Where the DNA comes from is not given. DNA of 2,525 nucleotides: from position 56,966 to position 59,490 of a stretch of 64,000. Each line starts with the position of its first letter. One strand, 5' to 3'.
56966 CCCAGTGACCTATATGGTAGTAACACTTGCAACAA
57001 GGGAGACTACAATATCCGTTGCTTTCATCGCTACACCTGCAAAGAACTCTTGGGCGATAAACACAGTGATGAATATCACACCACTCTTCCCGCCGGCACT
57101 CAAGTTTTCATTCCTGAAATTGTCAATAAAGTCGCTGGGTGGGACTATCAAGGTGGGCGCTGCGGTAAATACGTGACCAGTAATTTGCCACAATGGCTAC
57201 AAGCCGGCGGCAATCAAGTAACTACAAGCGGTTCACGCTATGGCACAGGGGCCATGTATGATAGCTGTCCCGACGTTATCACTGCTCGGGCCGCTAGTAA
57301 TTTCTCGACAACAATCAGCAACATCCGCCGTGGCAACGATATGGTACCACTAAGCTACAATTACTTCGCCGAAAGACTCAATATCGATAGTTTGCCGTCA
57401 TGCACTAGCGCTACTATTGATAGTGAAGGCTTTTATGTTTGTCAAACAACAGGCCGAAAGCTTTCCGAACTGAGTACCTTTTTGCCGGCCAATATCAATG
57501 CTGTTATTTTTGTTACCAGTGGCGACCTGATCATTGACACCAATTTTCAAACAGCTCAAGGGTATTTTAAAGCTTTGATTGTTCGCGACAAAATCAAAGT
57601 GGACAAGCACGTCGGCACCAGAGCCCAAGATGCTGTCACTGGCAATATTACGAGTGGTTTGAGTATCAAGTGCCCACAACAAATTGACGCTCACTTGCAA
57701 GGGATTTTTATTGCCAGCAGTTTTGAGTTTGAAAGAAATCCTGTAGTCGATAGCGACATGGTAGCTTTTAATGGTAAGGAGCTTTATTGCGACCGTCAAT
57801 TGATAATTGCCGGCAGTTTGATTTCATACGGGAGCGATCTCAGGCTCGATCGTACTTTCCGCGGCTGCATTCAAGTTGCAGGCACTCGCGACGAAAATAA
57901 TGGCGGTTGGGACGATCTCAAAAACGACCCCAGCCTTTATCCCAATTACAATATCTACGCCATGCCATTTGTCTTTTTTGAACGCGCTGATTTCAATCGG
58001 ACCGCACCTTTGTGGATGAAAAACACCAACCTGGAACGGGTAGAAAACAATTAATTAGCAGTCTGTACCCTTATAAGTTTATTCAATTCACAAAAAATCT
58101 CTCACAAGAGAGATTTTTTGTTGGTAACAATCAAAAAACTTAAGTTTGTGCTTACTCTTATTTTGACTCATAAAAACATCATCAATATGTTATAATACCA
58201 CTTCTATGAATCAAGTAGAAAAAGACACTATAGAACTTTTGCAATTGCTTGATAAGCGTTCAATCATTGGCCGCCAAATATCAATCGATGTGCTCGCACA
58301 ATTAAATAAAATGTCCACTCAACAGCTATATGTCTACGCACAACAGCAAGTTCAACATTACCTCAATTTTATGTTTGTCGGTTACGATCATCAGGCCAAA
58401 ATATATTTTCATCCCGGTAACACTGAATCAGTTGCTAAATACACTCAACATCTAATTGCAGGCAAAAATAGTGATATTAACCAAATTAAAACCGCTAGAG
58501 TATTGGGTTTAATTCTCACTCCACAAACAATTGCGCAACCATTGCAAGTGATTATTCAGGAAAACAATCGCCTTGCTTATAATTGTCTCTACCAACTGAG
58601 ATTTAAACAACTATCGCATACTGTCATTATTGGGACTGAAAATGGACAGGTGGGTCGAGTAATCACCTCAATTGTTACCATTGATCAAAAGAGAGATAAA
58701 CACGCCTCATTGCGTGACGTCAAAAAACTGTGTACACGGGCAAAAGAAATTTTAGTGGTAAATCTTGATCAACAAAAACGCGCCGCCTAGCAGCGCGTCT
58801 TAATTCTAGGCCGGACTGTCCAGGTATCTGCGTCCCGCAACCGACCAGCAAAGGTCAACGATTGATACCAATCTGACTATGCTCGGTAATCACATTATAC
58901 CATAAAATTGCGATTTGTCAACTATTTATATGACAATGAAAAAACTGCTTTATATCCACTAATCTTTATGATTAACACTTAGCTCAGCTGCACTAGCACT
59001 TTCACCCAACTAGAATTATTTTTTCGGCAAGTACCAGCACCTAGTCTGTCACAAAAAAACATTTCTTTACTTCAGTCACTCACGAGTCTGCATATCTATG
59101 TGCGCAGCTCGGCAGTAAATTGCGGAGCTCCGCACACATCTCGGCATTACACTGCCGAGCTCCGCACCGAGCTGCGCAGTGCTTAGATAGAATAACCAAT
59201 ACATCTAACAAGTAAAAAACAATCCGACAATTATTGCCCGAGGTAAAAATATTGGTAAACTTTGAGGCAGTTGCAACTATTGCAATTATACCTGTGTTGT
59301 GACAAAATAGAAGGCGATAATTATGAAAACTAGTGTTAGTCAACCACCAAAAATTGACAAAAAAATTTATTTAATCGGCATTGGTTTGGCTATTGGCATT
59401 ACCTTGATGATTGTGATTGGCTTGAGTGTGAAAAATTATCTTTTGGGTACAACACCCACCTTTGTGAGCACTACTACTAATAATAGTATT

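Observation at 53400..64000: Locus of two giant cysteine-rich secreted proteins, each preceded by a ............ palindrome block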

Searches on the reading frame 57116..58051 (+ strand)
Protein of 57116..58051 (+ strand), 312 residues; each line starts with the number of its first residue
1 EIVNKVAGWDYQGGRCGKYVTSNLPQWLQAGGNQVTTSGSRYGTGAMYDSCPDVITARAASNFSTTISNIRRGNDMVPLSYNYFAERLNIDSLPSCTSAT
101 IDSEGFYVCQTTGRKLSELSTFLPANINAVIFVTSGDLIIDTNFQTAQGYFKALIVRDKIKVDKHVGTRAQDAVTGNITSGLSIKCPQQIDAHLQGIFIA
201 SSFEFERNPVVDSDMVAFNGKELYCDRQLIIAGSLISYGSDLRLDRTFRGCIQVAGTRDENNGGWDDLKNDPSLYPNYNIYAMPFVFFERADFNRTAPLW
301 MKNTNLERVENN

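Call 44: find_homologous_proteins(query=A1, max_evalue=0.001)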
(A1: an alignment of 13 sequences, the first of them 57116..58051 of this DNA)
Query A1 (13 sequences) (312 aa, profile of the alignment): 4 proteins with E <= 0.001 among 8000 candidates.
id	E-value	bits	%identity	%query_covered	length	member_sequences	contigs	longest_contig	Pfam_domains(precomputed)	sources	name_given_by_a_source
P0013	2.9e-85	304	28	74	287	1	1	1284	-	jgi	-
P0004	8.2e-65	237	47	61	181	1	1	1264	-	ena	-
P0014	1.1e-6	46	26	72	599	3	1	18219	-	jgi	-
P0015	5.6e-5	41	22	39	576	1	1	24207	-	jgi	jgi:hypothetical protein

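Call 47: search_protein_families(library=pfam, proteins=[P0014, P0015], max_evalue=0.01)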
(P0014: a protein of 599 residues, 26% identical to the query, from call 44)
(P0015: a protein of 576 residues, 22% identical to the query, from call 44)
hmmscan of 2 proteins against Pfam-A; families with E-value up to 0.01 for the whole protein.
P0014 (599 aa): 0 families

P0015 (576 aa): 1 family
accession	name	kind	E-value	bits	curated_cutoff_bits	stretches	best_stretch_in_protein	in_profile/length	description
PF23981.1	DUF7305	-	8.9e-06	26.2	27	1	410-484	37-116/185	Domain of unknown function (DUF7305)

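Call 48: find_encoding_contigs(protein=P0014, flank=10000, max_places=3)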
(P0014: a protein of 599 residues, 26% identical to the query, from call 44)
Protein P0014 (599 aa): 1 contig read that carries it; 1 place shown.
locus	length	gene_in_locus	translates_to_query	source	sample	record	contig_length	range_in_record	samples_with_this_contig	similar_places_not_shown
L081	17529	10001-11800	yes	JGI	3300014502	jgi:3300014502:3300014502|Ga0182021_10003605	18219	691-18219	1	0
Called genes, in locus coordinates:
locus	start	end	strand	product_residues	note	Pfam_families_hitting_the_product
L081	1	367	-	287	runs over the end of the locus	PF01256:Carb_kinase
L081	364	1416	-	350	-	PF02463:SMC_N, PF13175:AAA_15, PF13476:AAA_23, PF13514:AAA_27 (weak), PF13555:AAA_29 (weak), PF13304:AAA_21 (weak)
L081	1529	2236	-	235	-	PF00696:AA_kinase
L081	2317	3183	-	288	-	PF01149:Fapy_DNA_glyco, PF06831:H2TH, PF06827:zf-FPG_IleRS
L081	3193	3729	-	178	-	-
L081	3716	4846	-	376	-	PF00534:Glycos_transf_1, PF13692:Glyco_trans_1_4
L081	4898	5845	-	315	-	PF02739:5_3_exonuc_N, PF01367:5_3_exonuc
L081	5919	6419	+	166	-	-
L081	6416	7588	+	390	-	-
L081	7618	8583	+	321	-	-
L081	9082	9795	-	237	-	-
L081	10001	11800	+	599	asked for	-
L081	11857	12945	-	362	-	-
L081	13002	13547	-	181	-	PF01923:Cob_adeno_trans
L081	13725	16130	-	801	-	PF00317:Ribonuc_red_lgN, PF02867:Ribonuc_red_lgC, PF12637:TSCPD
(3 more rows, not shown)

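Call 49: search_protein_families(library=pfam, alignment_id=A1, max_evalue=1)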
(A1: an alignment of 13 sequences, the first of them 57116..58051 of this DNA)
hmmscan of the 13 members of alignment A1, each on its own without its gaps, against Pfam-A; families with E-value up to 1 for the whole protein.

A. member 1, window:57116-58051:+ (312 aa): 0 families

B. families by the number of members that match (of 13 scanned): 6 families
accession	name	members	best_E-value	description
PF23981.1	DUF7305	1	0.00077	Domain of unknown function (DUF7305)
PF25635.1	SPV1_VP10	1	0.0035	Sulfolobus polyhedral virus 1 capsid protein VP10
PF19578.4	DUF6090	1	0.0046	Family of unknown function (DUF6090)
PF19143.6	Omp85_2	1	0.09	OMP85 superfamily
PF10833.13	DUF2572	1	0.13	Protein of unknown function (DUF2572)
PF11781.13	Zn_ribbon_RRN7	1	0.18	Zinc-finger of RNA-polymerase I-specific TFIIB, Rrn7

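Call 55: predict_structure(alignment_id=A1)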
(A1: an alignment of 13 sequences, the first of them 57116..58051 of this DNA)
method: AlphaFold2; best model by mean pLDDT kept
length: 312 residues; sequences in the alignment: 13
mean_pLDDT: 70.8   pTM: 0.77
mean pLDDT of the five models: 70.8, 70.2, 69.2, 68.6, 68.4
residues with pLDDT >= 90: 75; 70-90: 112; 50-70: 51; < 50: 74
segments of 3 or more residues with pLDDT < 50: 1-10, 12-17, 32-55, 60-75, 217-219, 255-260, 305-312
pLDDT, mean of each block of 10 residues (from residue 1): 34 47 65 36 31 47 37 54 87 89 90 88 89 95 94 94 93 74 76 92 88 54 83 82 79 56 62 73 79 82 53 26
secondary structure, 60 per line:
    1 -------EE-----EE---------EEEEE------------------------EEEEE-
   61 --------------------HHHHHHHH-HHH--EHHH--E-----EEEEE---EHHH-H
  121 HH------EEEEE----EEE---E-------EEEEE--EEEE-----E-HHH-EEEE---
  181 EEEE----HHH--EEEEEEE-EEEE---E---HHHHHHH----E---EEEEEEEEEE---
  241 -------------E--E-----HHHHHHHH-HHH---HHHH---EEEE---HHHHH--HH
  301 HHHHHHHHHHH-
elements in order: E26-30 E55-59 H81-88 E107-111 E129-133 E138-140 E152-156 E159-162 E174-177 E181-184 E194-200 E202-205 H213-219 E228-237 H263-270 H278-281 E285-288 H292-296 H299-311

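Call 67: search_solved_structures(query=A1, max_evalue=10, show_alignments=2)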
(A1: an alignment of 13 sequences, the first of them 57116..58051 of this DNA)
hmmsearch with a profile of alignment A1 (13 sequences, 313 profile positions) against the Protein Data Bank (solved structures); distinct sequences matched with E-value up to 10: 0.

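Call 99: fold_search(model_id=the predicted structure, library=pdb)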
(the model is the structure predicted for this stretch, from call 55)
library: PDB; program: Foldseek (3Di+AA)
matches with E <= 10: 38; with E <= 0.001: 0
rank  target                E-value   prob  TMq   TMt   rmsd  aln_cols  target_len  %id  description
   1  3fyp_A                1.3e+00  0.01  0.11  0.12  18.2       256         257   12  Crystal structure of the quadruple mutant (N23C/C246S/D247E/P249A) of 3-deoxy-D-manno-octulosonate 8-phosphate synthas (released 2009-03-31)
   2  5c5g                  2.3e+00  0.01  0.09  0.10  20.0       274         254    7  Crystal Structure of Aspergillus clavatus Sph3 (released 2015-09-16)
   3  8tms_A                2.9e+00  0.01  0.14  0.14  14.3       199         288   10  Crystal structure of bacterial pectin methylesterase PmeC2 from rumen Butyrivibrio (released 2023-08-16)
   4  5d6t                  3.5e+00  0.01  0.09  0.10  20.1       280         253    8  Crystal Structure of Aspergillus clavatus Sph3 in complex with GalNAc (released 2015-09-16)
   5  3stf_C                3.7e+00  0.01  0.11  0.12  17.3       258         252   11  Crystal structure of a mutant (S211A) of 3-deoxy-D-manno-octulosonate 8-phosphate synthase (KDO8PS) from Neisseria men (released 2011-11-23)
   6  5cp8                  3.7e+00  0.01  0.08  0.08  19.7       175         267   10  The effect of isoleucine to alanine mutation on InhA enzyme crystallization pattern and substrate binding loop conformat (released 2015-08-05)
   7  9rjn_D                4.1e+00  0.00  0.07  0.08  20.8       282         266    8  Structure of Mycobacterium tuberculosis InhA in complex with pyridomycin derivative KV32a (compound 14) (released 2026-02-11)
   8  3qq1_C                4.8e+00  0.01  0.11  0.13  17.1       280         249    9  Crystal structure of a double mutant [A58P, DEL(N59)] of 3-deoxy-D-manno-octulosonate 8-phosphate synthase (KDO8PS) fr (released 2011-04-13)
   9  9rjp_D                4.8e+00  0.00  0.07  0.07  20.7       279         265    8  Structure of Mycobacterium tuberculosis InhA in complex with pyridomycin derivative KV25a (compound 15) (released 2026-02-11)
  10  7bbv_A                5.4e+00  0.02  0.15  0.15  16.9       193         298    6  Pectate lyase B from Verticillium dahliae (released 2022-07-13)
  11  4trm_B                5.4e+00  0.01  0.10  0.12  18.5       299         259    8  Structure of the apo form of InhA from Mycobacterium tuberculosis (released 2015-04-29)
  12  3ijr_E                5.7e+00  0.01  0.10  0.11  19.2       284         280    9  2.05 Angstrom resolution crystal structure of a short chain dehydrogenase from Bacillus anthracis str. 'Ames Ancestor' (released 2009-09-08)
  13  3ijr_H                5.7e+00  0.01  0.10  0.10  20.0       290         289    9  2.05 Angstrom resolution crystal structure of a short chain dehydrogenase from Bacillus anthracis str. 'Ames Ancestor' (released 2009-09-08)
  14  1nar                  6.0e+00  0.00  0.09  0.09  15.6       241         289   12  CRYSTAL STRUCTURE OF NARBONIN REFINED AT 1.8 ANGSTROMS RESOLUTION (released 1994-01-31)
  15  1ldc_A                6.4e+00  0.00  0.11  0.09  19.9       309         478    6  X-RAY STRUCTURE OF TWO COMPLEXES OF THE Y143F FLAVOCYTOCHROME B2 MUTANT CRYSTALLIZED IN THE PRESENCE OF LACTATE OR PHE (released 1995-07-10)
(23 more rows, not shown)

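Call 102: search_dna_similar(query=window:57116-58051:+, collection=phages, mode=protein, max_evalue=0.01, max_rows=10)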
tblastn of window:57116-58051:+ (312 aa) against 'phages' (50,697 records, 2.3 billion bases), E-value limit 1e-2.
No match.

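Call 108: search_protein_families(library=ncbifam, proteins=[P0014, P0015], max_evalue=0.1)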
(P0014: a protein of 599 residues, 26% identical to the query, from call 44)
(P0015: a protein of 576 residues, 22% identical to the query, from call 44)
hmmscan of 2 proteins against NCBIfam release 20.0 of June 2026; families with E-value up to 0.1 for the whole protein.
P0014 (599 aa): 0 families

P0015 (576 aa): 0 families

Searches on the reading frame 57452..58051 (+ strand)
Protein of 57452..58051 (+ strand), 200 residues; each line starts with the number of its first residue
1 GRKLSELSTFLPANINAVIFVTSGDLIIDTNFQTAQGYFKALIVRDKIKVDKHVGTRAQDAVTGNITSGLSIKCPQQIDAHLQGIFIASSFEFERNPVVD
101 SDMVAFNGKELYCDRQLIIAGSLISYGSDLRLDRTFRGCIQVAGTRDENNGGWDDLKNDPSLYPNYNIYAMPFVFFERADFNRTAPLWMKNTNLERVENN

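Call 76: find_related_loci(query=A2, collection=metagenome_contigs, flank=10000)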
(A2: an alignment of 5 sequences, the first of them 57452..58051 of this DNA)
Query A2 (200 aa) in metagenome_contigs; peptide patterns used: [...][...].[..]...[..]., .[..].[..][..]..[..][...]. (x = any residue, [..] = any of these).
175 stretches matched a pattern, but none encodes a relative of the query by tblastn (E <= 1e-3).

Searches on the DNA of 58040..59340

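Call 38: search_rna_families(source=window, start=58040, end=59340, threshold=evalue, max_evalue=1, show_alignments=2)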
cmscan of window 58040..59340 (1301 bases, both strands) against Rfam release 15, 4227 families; matches with E-value up to 1: 3.
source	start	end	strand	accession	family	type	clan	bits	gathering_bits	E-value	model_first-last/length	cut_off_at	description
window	58090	58187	+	RF02060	STnc410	Gene; sRNA;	-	19.1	50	0.21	1-158/158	no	Enterobacterial sRNA STnc410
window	58744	58798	+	RF02236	asX2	Gene; sRNA;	-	18.4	70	0.95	1-87/87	no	Xanthomonas sRNA asX2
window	59095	59165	+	RF04063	MIR2629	Gene; miRNA;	-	17.3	60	0.46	1-66/66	no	MIR2629 microRNA precursor family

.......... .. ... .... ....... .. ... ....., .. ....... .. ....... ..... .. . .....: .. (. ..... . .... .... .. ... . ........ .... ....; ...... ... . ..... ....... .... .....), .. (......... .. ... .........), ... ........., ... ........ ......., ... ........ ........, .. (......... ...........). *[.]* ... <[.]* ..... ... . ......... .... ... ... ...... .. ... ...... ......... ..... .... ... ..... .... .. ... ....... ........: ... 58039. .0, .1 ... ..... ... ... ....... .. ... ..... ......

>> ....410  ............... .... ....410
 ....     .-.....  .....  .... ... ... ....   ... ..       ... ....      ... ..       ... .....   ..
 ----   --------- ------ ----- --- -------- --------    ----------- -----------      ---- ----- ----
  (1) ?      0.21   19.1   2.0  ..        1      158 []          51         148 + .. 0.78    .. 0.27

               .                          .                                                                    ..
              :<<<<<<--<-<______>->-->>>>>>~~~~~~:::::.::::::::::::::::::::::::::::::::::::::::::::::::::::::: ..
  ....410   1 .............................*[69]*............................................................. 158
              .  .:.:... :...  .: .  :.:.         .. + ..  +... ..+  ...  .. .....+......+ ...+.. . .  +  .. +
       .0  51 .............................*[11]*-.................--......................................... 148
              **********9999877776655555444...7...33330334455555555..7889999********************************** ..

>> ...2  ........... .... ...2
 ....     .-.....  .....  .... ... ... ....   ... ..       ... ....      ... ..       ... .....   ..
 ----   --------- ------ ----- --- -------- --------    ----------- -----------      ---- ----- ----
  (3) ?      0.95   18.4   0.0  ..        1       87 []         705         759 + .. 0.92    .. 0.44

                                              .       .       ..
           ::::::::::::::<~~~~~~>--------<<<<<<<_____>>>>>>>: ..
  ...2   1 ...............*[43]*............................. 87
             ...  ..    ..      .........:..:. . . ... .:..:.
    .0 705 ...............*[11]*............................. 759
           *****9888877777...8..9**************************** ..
